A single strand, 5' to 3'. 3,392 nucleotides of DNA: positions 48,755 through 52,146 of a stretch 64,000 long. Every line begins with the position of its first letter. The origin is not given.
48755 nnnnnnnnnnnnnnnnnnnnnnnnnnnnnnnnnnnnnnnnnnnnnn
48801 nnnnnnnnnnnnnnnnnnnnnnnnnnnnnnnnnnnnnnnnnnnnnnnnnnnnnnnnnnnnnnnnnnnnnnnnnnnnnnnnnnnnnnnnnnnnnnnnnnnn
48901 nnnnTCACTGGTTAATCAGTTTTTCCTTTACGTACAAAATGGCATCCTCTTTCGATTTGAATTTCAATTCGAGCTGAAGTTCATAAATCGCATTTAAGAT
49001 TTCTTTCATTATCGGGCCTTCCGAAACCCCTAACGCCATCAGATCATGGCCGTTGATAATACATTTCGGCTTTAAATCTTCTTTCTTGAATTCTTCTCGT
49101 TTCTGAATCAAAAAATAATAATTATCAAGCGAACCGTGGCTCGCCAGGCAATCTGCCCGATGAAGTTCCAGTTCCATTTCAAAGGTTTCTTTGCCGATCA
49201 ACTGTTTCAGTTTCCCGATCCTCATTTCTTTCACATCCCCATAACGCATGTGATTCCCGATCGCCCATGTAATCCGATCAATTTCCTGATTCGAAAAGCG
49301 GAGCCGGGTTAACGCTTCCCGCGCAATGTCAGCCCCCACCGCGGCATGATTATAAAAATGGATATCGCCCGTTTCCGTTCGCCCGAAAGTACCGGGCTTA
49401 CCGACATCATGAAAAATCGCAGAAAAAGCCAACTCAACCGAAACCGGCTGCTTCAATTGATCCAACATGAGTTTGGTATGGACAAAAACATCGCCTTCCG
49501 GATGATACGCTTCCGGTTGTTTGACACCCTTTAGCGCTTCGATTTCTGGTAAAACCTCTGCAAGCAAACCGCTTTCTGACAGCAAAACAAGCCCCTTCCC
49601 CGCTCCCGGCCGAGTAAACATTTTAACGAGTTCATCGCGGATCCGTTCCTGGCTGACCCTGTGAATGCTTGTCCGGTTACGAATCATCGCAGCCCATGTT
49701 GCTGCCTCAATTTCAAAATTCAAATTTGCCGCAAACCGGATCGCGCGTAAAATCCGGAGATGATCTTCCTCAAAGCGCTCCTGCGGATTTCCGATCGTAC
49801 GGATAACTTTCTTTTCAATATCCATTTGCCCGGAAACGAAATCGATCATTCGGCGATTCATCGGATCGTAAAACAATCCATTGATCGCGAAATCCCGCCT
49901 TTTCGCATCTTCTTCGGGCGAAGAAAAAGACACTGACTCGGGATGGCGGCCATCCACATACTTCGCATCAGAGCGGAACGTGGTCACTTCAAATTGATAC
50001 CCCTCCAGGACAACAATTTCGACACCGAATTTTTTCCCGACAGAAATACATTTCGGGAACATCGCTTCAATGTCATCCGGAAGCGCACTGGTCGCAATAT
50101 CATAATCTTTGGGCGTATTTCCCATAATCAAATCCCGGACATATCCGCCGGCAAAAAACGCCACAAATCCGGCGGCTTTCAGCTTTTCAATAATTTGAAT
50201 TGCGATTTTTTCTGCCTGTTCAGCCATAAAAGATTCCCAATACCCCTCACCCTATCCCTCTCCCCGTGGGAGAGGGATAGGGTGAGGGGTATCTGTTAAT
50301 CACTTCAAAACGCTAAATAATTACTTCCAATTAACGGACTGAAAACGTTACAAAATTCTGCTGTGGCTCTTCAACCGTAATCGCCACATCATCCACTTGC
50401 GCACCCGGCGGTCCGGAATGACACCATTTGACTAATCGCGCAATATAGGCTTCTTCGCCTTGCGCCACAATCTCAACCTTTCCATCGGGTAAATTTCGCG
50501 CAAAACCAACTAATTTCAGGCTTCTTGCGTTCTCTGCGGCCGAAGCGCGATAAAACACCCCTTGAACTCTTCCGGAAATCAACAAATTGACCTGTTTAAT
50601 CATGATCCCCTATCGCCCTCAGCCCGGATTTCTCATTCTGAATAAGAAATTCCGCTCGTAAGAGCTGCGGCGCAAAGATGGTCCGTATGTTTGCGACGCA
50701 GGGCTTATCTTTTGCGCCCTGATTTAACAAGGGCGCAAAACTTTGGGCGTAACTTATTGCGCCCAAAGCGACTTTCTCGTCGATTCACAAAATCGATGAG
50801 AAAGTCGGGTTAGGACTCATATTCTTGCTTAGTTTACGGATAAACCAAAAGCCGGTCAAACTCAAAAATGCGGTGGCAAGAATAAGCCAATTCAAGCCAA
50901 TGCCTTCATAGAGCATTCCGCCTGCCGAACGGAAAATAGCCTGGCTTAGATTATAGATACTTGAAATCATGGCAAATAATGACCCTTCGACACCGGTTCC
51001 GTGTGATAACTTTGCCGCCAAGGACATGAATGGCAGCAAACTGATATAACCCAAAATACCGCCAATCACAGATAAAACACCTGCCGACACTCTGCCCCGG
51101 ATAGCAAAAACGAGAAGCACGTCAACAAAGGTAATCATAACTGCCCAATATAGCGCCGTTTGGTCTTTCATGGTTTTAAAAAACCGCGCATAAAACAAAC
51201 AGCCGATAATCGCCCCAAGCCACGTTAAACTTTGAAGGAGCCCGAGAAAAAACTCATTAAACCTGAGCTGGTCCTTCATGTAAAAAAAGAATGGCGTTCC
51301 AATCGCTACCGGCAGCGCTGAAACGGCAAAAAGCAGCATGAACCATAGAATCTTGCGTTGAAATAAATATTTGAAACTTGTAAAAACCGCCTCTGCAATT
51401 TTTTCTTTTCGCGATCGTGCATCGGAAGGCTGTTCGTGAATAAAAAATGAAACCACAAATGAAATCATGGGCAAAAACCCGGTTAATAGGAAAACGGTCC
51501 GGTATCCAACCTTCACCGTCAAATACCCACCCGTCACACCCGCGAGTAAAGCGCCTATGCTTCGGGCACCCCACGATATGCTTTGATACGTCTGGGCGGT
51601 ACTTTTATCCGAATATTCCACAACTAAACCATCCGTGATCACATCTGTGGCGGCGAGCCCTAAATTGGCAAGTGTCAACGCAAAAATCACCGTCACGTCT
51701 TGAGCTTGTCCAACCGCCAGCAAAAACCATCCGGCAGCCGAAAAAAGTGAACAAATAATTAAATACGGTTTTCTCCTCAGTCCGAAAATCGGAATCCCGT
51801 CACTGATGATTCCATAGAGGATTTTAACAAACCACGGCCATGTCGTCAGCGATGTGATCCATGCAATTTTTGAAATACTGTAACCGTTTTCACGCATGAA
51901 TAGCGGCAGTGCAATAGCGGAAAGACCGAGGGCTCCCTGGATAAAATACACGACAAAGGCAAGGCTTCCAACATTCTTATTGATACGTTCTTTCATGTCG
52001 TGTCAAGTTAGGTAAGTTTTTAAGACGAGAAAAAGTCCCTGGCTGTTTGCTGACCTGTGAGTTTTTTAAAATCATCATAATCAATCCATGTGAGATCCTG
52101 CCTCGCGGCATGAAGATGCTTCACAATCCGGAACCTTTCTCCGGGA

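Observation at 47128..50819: A roughly 190-bp inverted repeat pair (family A) brackets a 3.3-kb five-gene cassette that contains the dif candidate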

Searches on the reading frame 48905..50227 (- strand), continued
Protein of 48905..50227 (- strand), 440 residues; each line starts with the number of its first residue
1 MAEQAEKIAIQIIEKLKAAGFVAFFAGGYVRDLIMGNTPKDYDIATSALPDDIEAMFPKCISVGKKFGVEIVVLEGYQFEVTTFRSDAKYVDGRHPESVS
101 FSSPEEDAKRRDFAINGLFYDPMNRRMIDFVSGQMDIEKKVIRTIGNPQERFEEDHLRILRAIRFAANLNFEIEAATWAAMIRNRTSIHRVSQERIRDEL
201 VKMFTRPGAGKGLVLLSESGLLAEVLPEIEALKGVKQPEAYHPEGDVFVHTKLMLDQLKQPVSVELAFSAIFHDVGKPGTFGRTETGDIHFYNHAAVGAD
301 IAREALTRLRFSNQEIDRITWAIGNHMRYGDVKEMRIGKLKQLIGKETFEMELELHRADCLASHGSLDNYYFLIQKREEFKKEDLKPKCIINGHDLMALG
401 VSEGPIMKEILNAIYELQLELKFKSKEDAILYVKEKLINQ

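Call 45: find_encoding_contigs(protein=P0007, flank=8000, max_places=2)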
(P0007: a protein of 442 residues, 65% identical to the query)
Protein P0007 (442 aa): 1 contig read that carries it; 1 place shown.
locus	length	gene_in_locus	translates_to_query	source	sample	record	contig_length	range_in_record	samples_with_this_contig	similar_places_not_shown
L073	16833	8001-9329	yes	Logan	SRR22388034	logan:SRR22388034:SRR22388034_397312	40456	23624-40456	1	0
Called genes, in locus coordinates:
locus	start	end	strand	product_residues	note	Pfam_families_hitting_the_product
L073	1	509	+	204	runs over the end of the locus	PF04350:PilO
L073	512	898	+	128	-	PF16537:T2SSB (weak)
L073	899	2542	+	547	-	PF21305:type_II_gspD_N0 (weak), PF07660:STN, PF03958:Secretin_N, PF00263:Secretin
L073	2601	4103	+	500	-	PF10150:RNase_E_G, PF20833:RNase_E_G_Thio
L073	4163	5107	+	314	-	PF02646:RmuC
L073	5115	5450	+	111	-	-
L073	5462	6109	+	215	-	PF01135:PCMT, PF00398:RrnaAD, PF13489:Methyltransf_23 (weak), PF13847:Methyltransf_31, PF13649:Methyltransf_25 (weak)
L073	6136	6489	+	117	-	PF16325:Peptidase_U32_C (weak)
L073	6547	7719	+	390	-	PF07690:MFS_1, PF03092:BT1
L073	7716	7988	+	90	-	PF00708:Acylphosphatase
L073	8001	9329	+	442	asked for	PF01743:PolyA_pol, PF12627:PolyA_pol_RNAbd, PF01966:HD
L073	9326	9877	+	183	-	PF01842:ACT (weak), PF13291:ACT_4 (faint), PF13740:ACT_6, PF22629:ACT_AHAS_ss (faint), PF01842:ACT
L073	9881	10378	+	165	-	PF01327:Pep_deformylase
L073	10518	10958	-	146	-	PF09424:YqeY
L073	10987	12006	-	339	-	PF13414:TPR_11 (weak), PF13424:TPR_12 (weak), PF14559:TPR_19, PF13424:TPR_12, PF13432:TPR_16, PF00515:TPR_1, PF07719:TPR_2, PF13181:TPR_8, +10 more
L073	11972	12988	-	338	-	PF00092:VWA, PF13519:VWA_2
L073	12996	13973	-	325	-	PF07584:BatA, PF00092:VWA, PF13519:VWA_2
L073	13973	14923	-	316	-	-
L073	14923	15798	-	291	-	PF01882:DUF58, PF13519:VWA_2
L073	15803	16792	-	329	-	PF20030:bpMoxR, PF00493:MCM (faint), PF07726:AAA_3, PF07728:AAA_5, PF17863:AAA_lid_2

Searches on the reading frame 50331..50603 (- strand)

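Call 13: search_protein_families(library=pfam, proteins=[window:50331-50603:-])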
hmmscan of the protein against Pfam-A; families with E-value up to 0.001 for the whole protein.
window:50331-50603:- (90 aa): 1 family
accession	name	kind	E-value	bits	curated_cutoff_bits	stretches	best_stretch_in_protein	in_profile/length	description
PF00708.24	Acylphosphatase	-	4.8e-25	88.1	22.5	1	6-88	2-84/85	Acylphosphatase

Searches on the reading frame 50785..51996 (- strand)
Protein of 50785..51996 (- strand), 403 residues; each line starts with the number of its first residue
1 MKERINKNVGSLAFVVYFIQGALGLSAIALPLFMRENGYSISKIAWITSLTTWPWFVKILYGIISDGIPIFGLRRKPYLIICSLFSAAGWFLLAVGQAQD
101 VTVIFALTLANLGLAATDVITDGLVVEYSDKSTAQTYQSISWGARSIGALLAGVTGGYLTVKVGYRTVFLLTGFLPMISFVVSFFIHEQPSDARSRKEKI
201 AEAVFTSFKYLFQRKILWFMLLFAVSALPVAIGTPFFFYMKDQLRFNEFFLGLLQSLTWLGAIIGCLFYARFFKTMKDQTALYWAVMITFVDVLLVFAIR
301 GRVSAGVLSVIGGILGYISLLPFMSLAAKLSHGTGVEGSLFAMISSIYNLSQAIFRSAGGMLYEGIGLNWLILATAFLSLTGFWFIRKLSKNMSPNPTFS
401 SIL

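Call 13: search_protein_families(library=pfam, proteins=[window:50785-51996:-])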
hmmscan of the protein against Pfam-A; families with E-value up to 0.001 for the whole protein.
window:50785-51996:- (403 aa): 3 families
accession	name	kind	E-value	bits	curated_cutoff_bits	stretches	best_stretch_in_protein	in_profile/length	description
PF03092.22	BT1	-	4.2e-48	164.6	22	1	21-367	2-382/432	BT1 family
PF07690.21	MFS_1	-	1.6e-26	93.5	33.4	1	14-331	3-323/347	Major Facilitator Superfamily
PF12832.13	MFS_1_like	-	2.7e-07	30.4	25.2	1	12-371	4-370/373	MFS_1 like family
